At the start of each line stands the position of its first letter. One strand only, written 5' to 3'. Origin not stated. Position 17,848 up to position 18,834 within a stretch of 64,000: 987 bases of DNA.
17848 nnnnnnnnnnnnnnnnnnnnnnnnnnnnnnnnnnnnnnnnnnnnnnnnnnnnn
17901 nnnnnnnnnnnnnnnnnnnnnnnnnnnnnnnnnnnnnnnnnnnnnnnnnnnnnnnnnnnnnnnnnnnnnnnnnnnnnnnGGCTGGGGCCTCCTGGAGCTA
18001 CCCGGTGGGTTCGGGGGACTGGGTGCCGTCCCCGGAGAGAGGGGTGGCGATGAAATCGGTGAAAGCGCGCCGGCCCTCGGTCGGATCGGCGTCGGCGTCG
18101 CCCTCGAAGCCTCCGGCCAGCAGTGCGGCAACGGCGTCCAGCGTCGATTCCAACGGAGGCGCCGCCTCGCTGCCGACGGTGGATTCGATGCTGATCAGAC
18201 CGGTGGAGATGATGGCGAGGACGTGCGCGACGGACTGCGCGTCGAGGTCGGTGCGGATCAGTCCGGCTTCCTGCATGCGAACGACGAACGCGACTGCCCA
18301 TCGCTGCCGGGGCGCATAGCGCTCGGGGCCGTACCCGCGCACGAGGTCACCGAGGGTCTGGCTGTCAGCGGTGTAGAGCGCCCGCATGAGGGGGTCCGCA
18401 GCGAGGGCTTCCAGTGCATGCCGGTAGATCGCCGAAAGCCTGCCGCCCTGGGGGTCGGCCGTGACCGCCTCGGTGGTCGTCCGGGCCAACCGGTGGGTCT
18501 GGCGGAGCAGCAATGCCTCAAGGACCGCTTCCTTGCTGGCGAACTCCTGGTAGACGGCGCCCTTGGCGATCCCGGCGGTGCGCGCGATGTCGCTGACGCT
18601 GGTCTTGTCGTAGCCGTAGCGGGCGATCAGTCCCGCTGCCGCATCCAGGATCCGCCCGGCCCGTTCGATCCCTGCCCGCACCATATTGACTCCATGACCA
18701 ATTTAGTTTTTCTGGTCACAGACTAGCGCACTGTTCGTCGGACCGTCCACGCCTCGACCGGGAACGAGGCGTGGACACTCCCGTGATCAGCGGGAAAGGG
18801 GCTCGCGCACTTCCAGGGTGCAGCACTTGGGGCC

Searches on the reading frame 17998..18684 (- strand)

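Call 6: search_protein_families(library=pfam, proteins=[window:17998-18684:-], max_evalue=0.001)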
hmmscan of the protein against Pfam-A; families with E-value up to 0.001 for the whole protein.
window:17998-18684:- (228 aa): 1 family
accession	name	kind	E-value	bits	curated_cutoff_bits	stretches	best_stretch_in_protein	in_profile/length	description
PF00440.29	TetR_N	-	7e-17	61.4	24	1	12-58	1-47/47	Bacterial regulatory proteins, tetR family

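Call 60: search_protein_families(library=ncbifam, proteins=[window:18001-18684:-], max_evalue=0.0001)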
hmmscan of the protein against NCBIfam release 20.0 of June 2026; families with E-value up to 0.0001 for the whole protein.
window:18001-18684:- (228 aa): 15 families
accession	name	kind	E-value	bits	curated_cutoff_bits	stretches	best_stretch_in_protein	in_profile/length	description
NF041196.1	ScbR_bind_reg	equivalog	3.7e-19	69.6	150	1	11-172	10-169/191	ScbR family autoregulator-binding transcription factor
NF050111.1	TransRegSACE7040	equivalog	5e-13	49.4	250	1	8-79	2-75/186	SACE_7040 family transcriptional regulator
NF053878.1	FATransRegFadRBac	equivalog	5.2e-12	45.9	200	1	11-100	7-97/190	fatty acid metabolism transcriptional regulator FadR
TIGR03384.1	betaine_BetI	equivalog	1e-08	35.1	201.3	1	8-93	9-95/189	choline-binding transcriptional repressor BetI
NF033703.1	transcr_KstR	equivalog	2.5e-08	33.7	280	1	5-101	5-102/185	cholesterol catabolism transcriptional regulator KstR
NF007949.0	PRK10668.1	equivalog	4.5e-08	32.8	271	1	9-101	13-107/216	multidrug efflux transporter transcriptional repressor AcrR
NF051852.1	efflux_TF_MtrR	exception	4.7e-08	33.1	280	1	12-78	15-81/205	multidrug efflux system transcriptional repressor MtrR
NF001978.0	PRK00767.1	equivalog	5e-08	33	118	1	8-90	10-94/197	transcriptional regulator BetI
TIGR03968.1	mycofact_TetR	equivalog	2.4e-07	30.5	224.9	1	8-55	10-57/190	mycofactocin system transcriptional regulator MftR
NF053731.1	TransRegFasRMycb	equivalog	3.7e-07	30.1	330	1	7-76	11-80/199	HTH-type transcriptional activator FasR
NF037937.1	septum_RefZ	equivalog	4.6e-07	29.9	180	1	11-61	3-53/195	forespore capture DNA-binding protein RefZ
TIGR03613.1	RutR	equivalog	1e-06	28.7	368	1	3-77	4-77/202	pyrimidine utilization regulatory protein R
NF007430.0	PRK09975.1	equivalog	2.2e-06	27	274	1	12-102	16-108/220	acrEF/envCD operon transcriptional regulator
NF053516.1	TranRepPrsAVib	equivalog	2.2e-05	24.4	300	1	10-67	9-66/208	TetR family transcriptional repressor PsrA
NF058643.1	TranRegCurRPseudo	equivalog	7.2e-05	22.5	300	0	11-60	11-60/193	TetR family transcriptional repressor CurR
